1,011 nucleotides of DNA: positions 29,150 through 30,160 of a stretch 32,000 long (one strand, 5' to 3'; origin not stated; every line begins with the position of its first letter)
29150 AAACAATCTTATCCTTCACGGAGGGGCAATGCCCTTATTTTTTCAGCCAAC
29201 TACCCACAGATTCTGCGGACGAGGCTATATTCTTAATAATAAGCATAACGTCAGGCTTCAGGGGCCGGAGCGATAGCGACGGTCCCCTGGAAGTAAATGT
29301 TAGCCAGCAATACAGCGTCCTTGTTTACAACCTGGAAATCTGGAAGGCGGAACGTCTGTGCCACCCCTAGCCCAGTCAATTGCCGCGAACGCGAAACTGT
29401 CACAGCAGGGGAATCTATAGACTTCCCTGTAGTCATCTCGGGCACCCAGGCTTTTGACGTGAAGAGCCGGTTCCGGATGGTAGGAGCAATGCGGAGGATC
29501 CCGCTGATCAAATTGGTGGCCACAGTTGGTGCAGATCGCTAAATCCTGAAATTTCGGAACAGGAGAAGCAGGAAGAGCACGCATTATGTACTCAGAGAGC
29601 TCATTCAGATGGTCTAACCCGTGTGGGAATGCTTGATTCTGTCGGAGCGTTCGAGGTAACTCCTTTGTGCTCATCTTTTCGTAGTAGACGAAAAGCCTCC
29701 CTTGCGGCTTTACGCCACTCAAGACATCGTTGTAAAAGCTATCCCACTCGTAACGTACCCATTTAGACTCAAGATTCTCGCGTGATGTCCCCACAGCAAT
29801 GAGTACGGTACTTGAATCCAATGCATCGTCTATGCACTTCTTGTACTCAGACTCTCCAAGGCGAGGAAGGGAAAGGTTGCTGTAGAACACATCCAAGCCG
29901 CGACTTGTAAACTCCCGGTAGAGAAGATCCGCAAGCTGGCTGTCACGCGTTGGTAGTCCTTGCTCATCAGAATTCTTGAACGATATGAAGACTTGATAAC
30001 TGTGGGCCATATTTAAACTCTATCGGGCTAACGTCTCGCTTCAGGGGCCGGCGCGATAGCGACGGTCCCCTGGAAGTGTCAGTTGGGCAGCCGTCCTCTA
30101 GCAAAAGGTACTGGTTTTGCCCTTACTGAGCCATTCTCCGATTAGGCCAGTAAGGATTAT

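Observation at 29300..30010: Integron cassette encoding a ThsB-like TIR domain fused to a CHORD/Btk-like Cys-His zinc module: candidate single-gene defence system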

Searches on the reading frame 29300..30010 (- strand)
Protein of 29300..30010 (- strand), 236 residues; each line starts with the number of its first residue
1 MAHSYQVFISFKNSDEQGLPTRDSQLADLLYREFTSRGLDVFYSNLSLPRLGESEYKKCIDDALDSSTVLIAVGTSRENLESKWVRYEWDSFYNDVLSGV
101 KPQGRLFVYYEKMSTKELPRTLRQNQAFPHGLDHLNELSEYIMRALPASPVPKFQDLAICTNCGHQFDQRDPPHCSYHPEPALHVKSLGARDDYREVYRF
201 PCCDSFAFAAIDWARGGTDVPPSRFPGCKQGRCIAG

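Call 3: search_protein_families(library=pfam, proteins=[window:29300-30010:-], max_evalue=1)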
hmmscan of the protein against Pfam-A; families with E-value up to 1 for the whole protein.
window:29300-30010:- (236 aa): 2 families
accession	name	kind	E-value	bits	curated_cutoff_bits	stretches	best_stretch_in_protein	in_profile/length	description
PF13676.11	TIR_2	-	2.8e-06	28.2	28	1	7-111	1-92/122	TIR domain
PF08937.16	ThsB_TIR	-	0.099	13.5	21.2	1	52-94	42-85/100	Thoeris protein ThsB, TIR-like domain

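Call 4: search_protein_families(library=padloc, proteins=[window:29300-30010:-], max_evalue=1)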
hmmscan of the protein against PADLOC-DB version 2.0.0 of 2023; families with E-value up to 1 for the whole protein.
window:29300-30010:- (236 aa): 4 families
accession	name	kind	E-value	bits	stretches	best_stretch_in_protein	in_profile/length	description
PDLC05062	PDC-S66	-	2.5e-05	21.9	1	3-94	147-228/282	-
PDLC00434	ThsB1|ThsB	-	0.005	14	1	5-88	139-212/396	TIR-like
PDLC00431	ThsB1|ThsB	-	0.026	13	1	51-89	47-84/162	TIR-like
PDLC00417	ThsB1|ThsB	-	0.029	11.9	1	5-95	167-247/303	TIR-like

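Call 5: search_protein_families(library=ncbifam, proteins=[window:29300-30010:-], max_evalue=1)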
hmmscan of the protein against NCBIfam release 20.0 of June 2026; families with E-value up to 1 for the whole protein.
window:29300-30010:- (236 aa): 1 family
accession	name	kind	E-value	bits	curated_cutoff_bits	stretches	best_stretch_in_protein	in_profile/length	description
NF058526.1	Thoeris_type3_ThcB4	equivalog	0.00056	18.9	220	1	5-90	128-203/375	Thoeris type III anti-phage system protein ThcB4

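Call 6: find_homologous_proteins(query=window:29300-30010:-, max_evalue=0.001)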
Query window:29300-30010:- (236 aa): 87 proteins with E <= 0.001 among 401 candidates.
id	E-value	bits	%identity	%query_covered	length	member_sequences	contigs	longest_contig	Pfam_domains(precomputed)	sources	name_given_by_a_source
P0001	7.9e-163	558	100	100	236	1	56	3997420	PF13676.12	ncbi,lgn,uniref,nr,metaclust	ncbi:hypothetical protein GeomeDRAFT_2936 [Geobacter metallireducens RCH3]|uniref:Uncharacterized pr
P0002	2.4e-135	468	83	99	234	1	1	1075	-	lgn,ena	-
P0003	6.7e-101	355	65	99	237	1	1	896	PF13676.12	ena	-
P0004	1.8e-65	239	50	98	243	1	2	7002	-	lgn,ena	-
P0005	1.3e-56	210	48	95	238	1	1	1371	PF13676.12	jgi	jgi:hypothetical protein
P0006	5.6e-50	188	61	62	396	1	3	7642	PF13676.12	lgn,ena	-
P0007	6.2e-48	182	58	61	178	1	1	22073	PF13676.12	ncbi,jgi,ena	-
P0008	6.4e-48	181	55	72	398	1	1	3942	PF13676.12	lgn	-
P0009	6.4e-47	178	58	61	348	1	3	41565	PF01582.26,PF13676.12,PF08937.17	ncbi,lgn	-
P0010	1.2e-46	177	60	62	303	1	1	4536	PF13676.12,PF08937.17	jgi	jgi:hypothetical protein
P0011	1.6e-46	177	59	62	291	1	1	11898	PF13676.12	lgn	-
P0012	6.2e-46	175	61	60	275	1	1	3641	PF13676.12,PF08937.17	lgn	-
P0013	1.1e-45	174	57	63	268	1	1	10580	PF07603.18,PF13676.12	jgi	jgi:hypothetical protein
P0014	1.6e-45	174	55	63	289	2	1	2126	PF03366.23,PF20305.5,PF13676.12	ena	-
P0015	4.0e-45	172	52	66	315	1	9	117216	PF13676.12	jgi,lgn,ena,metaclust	jgi:hypothetical protein|metaclust:\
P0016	5.9e-45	172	60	60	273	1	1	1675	PF13676.12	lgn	-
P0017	9.0e-45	171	54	59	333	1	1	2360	PF13676.12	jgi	jgi:hypothetical protein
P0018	1.0e-44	171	55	66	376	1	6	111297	PF13676.12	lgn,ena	-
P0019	1.7e-44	170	57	60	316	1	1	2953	PF13676.12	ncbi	-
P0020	2.0e-44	170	57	64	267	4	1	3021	PF07603.18,PF13676.12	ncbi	-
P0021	2.4e-44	170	57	62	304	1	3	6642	PF13676.12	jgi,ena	-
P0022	3.5e-44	169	57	63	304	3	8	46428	PF13676.12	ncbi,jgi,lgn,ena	-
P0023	4.2e-44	169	55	59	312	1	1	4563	PF13676.12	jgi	jgi:TIR domain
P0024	4.9e-44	169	57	62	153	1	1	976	PF13676.12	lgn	-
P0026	6.7e-44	168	58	61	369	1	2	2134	PF13676.12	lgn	-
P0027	6.9e-44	168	58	60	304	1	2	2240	PF13676.12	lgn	-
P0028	9.2e-44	168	58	62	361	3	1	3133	PF13676.12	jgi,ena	-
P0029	1.4e-43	167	63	54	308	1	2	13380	PF02026.22,PF13676.12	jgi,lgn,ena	-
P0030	1.4e-43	167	53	63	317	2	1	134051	PF01582.26,PF13676.12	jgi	jgi:hypothetical protein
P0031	2.1e-43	167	52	65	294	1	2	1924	PF13676.12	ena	-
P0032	2.3e-43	167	55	62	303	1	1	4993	PF13676.12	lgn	-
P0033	2.8e-43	166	57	61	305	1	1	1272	PF13676.12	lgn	-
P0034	3.3e-43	166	57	60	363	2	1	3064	PF13676.12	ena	-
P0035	3.9e-43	166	49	69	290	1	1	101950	PF13676.12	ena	-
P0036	4.5e-43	166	58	60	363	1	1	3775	PF13676.12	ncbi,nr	ncbi:MAG: toll/interleukin-1 receptor domain-containing protein [Candidatus Hydrogenedentes bacteriu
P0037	1.3e-42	164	47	78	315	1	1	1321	PF13676.12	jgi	jgi:hypothetical protein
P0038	3.3e-42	163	55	64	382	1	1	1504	PF13676.12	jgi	jgi:hypothetical protein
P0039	6.0e-42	162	46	77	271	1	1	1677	PF13676.12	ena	-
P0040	6.4e-42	162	49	71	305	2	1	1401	PF02026.22,PF13676.12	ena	-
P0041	1.0e-41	161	56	60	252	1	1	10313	PF13676.12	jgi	jgi:hypothetical protein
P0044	3.1e-41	160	51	65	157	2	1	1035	PF13676.12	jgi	jgi:hypothetical protein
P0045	4.0e-41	159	58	53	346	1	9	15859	PF13676.12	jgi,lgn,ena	-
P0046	4.9e-41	159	49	66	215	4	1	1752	PF13676.12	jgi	jgi:hypothetical protein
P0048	9.4e-41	158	56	60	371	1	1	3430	PF13676.12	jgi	jgi:chemotaxis protein histidine kinase CheA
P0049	1.4e-40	157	53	63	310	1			PF13676.12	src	-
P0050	1.6e-40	157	53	63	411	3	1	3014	PF13676.12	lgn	-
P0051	1.7e-40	157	55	60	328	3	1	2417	PF13676.12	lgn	-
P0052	1.8e-40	157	53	63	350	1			PF13676.12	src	-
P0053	1.9e-40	157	53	67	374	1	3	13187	PF13676.12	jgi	jgi:hypothetical protein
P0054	1.0e-39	155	53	63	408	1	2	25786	PF18167.7,PF13676.12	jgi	jgi:hypothetical protein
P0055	1.1e-39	154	53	63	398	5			PF13676.12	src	-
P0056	2.1e-39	154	52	62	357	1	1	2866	PF13676.12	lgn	-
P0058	3.6e-39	153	58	56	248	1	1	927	PF13676.12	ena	-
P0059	7.2e-39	152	57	58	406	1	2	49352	PF03781.23,PF13676.12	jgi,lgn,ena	jgi:hypothetical protein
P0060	1.6e-38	151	55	62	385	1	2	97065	PF13676.12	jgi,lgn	jgi:hypothetical protein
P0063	6.4e-38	149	49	63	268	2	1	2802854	PF13676.12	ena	-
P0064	1.7e-37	147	51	62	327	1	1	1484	PF13676.12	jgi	jgi:hypothetical protein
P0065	3.5e-37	146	51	61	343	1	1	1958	PF13676.12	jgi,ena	-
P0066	1.3e-36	144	48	62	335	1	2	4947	PF13676.12,PF00211.26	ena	-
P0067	2.9e-36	143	60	51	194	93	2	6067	PF13676.12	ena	-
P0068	3.0e-36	143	56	53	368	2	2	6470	PF01582.26,PF13676.12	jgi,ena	-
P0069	3.2e-36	143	51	61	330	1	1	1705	PF13676.12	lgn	-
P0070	4.1e-36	143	50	60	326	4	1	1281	PF13676.12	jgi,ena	-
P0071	4.8e-36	143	60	50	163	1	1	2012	PF13676.12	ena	-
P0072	8.6e-35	139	47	60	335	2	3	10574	PF13676.12,PF00211.26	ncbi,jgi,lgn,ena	-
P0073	1.7e-34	138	56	53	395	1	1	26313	PF13676.12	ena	-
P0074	4.1e-34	136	49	60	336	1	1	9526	PF13676.12,PF00211.26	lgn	-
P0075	5.0e-34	136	50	60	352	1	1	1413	PF13676.12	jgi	jgi:TIR domain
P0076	2.0e-33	134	51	62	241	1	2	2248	PF13676.12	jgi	-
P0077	7.2e-33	132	60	48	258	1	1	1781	PF13676.12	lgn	-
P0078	1.7e-32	131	47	64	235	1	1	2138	PF13676.12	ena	-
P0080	3.6e-31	127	46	60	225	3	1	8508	PF13676.12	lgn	-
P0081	5.9e-30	123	43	63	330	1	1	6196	PF13676.12,PF00211.26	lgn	-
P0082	1.7e-29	121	49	50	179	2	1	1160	PF13676.12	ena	-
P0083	4.2e-28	117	50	53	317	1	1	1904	PF01582.26,PF13676.12,PF08238.19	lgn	-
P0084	6.2e-26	110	44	56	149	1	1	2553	PF13676.12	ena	-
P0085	1.2e-23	102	39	60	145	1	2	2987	PF13676.12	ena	-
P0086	3.4e-16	78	39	61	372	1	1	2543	PF13676.12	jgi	-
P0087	1.7e-13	69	37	62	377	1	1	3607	PF13676.12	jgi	-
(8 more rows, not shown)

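Call 22: predict_structure(alignment_id=A1)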
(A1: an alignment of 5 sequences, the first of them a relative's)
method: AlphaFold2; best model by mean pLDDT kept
length: 236 residues; sequences in the alignment: 5
mean_pLDDT: 72.5   pTM: 0.60
mean pLDDT of the five models: 72.5, 67.5, 67.0, 65.7, 65.7
residues with pLDDT >= 90: 32; 70-90: 113; 50-70: 64; < 50: 27
segments of 3 or more residues with pLDDT < 50: 148-155, 224-236
pLDDT, mean of each block of 10 residues (from residue 1): 73 81 89 84 65 68 86 93 87 83 88 86 83 81 61 48 57 56 74 66 66 70 48 33
secondary structure, 60 per line:
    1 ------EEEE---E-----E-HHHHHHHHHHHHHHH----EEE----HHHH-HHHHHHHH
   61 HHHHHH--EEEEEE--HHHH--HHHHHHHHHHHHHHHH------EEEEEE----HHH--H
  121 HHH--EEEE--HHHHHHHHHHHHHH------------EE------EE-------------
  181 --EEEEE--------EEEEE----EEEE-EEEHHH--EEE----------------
elements in order: E7-10 H22-36 E41-43 H48-51 H53-66 E69-74 H77-80 H83-98 E105-110 H120-123 E126-129 H132-145 E183-187 E196-200 E205-208 E210-212 E218-220

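Call 35: find_encoding_contigs(protein=P0004, flank=6000, max_places=4)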
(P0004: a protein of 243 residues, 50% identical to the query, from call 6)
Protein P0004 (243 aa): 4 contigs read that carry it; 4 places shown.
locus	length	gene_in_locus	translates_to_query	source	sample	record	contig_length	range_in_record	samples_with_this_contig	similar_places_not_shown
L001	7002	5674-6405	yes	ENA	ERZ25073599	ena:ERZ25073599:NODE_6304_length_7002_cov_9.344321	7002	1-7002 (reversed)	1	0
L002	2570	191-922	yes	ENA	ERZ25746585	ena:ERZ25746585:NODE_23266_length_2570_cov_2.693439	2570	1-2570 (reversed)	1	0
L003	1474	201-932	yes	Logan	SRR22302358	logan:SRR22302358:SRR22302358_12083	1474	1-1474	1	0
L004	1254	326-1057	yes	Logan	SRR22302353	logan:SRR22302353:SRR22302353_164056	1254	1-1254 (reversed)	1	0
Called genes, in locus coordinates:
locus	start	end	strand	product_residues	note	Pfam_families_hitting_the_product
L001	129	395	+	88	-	-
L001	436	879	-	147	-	-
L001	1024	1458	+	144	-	-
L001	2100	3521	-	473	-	PF13020:NOV_C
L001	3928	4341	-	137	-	-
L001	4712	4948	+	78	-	-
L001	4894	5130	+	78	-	-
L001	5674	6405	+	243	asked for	-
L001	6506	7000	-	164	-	?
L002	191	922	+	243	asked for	-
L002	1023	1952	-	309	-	PF24903:OB_MEIOB_N (weak), PF17244:CDC24_OB3 (weak), PF01336:tRNA_anti-codon (faint), PF16686:POT1PC (faint)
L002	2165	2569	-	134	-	?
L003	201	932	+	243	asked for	-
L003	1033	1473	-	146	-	?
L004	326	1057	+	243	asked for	-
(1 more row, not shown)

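Call 37: fold_search(model_id=the predicted structure, library=pdb)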
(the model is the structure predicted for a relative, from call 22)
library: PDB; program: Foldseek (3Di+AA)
matches with E <= 10: 1195; with E <= 0.001: 31
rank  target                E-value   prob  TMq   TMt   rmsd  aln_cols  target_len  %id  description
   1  7cm7_A                3.3e-06  1.00  0.37  0.16   6.6       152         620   17  NAD+-bound Sarm1 E642A in the self-inhibited state (released 2020-10-21)
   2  7cm6_A                6.6e-06  1.00  0.35  0.16   6.6       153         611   18  NAD+-bound Sarm1 in the self-inhibited state (released 2020-10-21)
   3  6o0v_C                9.6e-06  1.00  0.37  0.56   5.8       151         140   17  Crystal structure of the TIR domain G601P mutant from human SARM1, crystal form 2 (released 2019-09-04)
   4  6o0q_A                1.2e-05  1.00  0.38  0.60   5.2       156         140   18  Crystal structure of the TIR domain from human SARM1 in complex with ribose (released 2019-09-04)
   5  8d0g_B                1.3e-05  1.00  0.38  0.59   5.3       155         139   18  Human SARM1 TIR domain bound to NB-3-ADPRP (released 2022-09-21)
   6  9mw2_B                1.4e-05  1.00  0.37  0.58   5.9       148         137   18  Structure of SARM1 TIR domain bound to G6831 (released 2026-02-04)
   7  8p2m_B                1.5e-05  1.00  0.41  0.17   5.0       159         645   16  C. elegans TIR-1 protein. (released 2023-09-06)
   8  6o1b                  1.5e-05  1.00  0.38  0.60   4.9       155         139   18  Crystal structure of the TIR domain G601P mutant from human SARM1, crystal form 1 (released 2019-09-04)
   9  6o0u_A                1.9e-05  1.00  0.39  0.60   5.2       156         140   18  Crystal structure of the TIR domain H685A mutant from human SARM1 (released 2019-09-04)
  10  7cm5_A                1.9e-05  1.00  0.38  0.16   4.6       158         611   20  Full-length Sarm1 in a self-inhibited state (released 2020-10-21)
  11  9l2d_F                2.1e-05  1.00  0.35  0.15   6.1       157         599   18  Structure of SARM1 bound to M1 in the intermediate state 1 (released 2025-03-12)
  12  9l2d_A                2.1e-05  1.00  0.35  0.15   6.1       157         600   18  Structure of SARM1 bound to M1 in the intermediate state 1 (released 2025-03-12)
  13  9l2d_E                2.1e-05  1.00  0.35  0.15   6.1       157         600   18  Structure of SARM1 bound to M1 in the intermediate state 1 (released 2025-03-12)
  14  9l2d_H                2.1e-05  1.00  0.35  0.15   6.1       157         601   18  Structure of SARM1 bound to M1 in the intermediate state 1 (released 2025-03-12)
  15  6o0v_A                3.4e-05  1.00  0.37  0.55   5.9       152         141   17  Crystal structure of the TIR domain G601P mutant from human SARM1, crystal form 2 (released 2019-09-04)
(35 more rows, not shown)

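Call 55: find_encoding_contigs(protein=P0002, flank=3000, max_places=3)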
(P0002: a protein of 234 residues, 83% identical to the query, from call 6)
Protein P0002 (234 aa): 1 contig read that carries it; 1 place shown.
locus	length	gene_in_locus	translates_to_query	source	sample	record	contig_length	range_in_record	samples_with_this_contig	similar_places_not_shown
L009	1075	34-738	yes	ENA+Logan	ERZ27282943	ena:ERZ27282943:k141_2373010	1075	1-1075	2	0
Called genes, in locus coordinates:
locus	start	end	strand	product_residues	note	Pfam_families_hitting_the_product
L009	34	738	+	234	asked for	-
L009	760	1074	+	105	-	?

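Call 56: find_encoding_contigs(protein=P0003, flank=3000, max_places=3)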
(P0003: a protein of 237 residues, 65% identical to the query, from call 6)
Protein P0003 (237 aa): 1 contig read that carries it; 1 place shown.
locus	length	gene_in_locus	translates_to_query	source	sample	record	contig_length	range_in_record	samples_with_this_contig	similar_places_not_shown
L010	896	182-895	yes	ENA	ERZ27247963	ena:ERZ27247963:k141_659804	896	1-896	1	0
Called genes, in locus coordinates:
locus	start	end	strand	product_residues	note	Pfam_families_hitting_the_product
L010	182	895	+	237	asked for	PF13676:TIR_2 (weak)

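Call 57: find_encoding_contigs(protein=P0005, flank=3000, max_places=3)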
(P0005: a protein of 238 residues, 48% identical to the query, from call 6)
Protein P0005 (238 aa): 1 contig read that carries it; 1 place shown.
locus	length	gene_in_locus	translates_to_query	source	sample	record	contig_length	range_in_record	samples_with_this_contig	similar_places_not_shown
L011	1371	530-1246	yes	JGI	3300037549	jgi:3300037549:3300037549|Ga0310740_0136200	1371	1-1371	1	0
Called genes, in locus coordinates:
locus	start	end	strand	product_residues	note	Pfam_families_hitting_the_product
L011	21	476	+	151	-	PF13676:TIR_2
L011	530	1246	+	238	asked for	PF13676:TIR_2 (weak)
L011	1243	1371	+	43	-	?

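Call 83: find_encoding_contigs(protein=P0015, flank=8000, max_places=2)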
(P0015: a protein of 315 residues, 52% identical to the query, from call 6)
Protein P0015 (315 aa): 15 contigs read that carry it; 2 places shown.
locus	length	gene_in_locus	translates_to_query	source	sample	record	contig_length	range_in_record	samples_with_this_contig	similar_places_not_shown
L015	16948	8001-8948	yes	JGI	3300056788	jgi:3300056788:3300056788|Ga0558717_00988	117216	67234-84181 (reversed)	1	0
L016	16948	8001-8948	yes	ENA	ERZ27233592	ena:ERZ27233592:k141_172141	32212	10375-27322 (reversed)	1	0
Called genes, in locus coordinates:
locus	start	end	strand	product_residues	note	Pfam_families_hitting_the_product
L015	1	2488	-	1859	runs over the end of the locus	PF12951:PATR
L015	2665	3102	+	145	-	-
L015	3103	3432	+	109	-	-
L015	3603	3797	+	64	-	PF10518:TAT_signal (weak)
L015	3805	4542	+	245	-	PF04909:Amidohydro_2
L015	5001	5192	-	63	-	-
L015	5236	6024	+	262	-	PF01548:DEDD_Tnp_IS110, PF02371:Transposase_20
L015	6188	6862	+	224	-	PF01980:TrmO_N, PF18389:TrmO_C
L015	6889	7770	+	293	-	PF01636:APH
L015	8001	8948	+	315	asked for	PF13676:TIR_2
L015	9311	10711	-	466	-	PF01582:TIR (weak), PF13676:TIR_2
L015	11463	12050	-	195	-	PF00036:EF-hand_1 (faint), PF13405:EF-hand_6 (faint), PF13202:EF-hand_5 (faint)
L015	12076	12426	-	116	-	-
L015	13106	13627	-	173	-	-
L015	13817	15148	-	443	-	PF01011:PQQ (faint), PF13570:Beta-prop_ACSF4 (weak), PF13360:PQQ_2 (weak)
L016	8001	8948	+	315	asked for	PF13676:TIR_2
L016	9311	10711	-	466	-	PF01582:TIR (weak), PF13676:TIR_2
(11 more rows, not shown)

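Call 88: search_dna_similar(query=window:29303-30010:-, collection=plasmids, mode=protein, max_evalue=0.001, max_rows=15)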
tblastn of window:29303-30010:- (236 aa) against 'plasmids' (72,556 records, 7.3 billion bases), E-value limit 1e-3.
No match.

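Call 89: search_dna_similar(query=window:29303-30010:-, collection=phages, mode=protein, max_evalue=0.001, max_rows=15)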
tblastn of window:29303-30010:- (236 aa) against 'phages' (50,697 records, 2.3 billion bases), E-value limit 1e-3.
No match.

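Call 100: find_encoding_contigs(protein=P0001, flank=4000, max_places=8)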
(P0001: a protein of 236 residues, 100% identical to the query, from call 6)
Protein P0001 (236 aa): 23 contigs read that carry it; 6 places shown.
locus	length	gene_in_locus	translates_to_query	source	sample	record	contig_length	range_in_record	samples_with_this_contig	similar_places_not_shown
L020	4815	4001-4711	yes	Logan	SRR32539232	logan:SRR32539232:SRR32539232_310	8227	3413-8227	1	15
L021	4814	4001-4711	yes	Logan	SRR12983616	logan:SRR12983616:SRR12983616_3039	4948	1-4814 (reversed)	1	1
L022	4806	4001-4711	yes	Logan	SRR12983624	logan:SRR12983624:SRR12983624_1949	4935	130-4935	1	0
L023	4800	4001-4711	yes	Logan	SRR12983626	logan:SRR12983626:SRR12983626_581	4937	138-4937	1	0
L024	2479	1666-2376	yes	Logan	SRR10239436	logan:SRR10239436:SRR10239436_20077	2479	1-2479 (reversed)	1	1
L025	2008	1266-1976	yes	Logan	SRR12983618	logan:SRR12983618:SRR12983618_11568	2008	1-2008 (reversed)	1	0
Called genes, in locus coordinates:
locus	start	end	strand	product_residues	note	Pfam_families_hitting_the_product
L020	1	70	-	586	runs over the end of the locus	PF00425:Chorismate_bind, PF01063:Aminotran_4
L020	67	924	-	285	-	PF09674:DUF2400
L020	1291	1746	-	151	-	PF02580:Tyr_Deacylase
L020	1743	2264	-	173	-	PF01661:Macro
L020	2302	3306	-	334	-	PF13495:Phage_int_SAM_4, PF00589:Phage_integrase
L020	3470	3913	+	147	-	-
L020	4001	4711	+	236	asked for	PF13676:TIR_2 (weak)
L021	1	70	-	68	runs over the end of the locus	?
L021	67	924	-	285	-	PF09674:DUF2400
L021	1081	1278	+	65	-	-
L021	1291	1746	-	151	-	PF02580:Tyr_Deacylase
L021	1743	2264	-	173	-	PF01661:Macro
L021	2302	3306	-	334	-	PF13495:Phage_int_SAM_4, PF00589:Phage_integrase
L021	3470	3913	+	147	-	-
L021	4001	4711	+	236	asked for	PF13676:TIR_2 (weak)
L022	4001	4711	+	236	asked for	PF13676:TIR_2 (weak)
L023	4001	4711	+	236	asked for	PF13676:TIR_2 (weak)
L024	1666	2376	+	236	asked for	PF13676:TIR_2 (weak)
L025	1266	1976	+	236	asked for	PF13676:TIR_2 (weak)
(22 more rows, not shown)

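Call 103: search_protein_families(library=pfam, proteins=[L009:760-1074:+], max_evalue=0.01)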
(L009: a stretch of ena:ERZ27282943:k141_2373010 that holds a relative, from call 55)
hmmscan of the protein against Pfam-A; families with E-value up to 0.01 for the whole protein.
L009:760-1074:+ (105 aa): 0 families
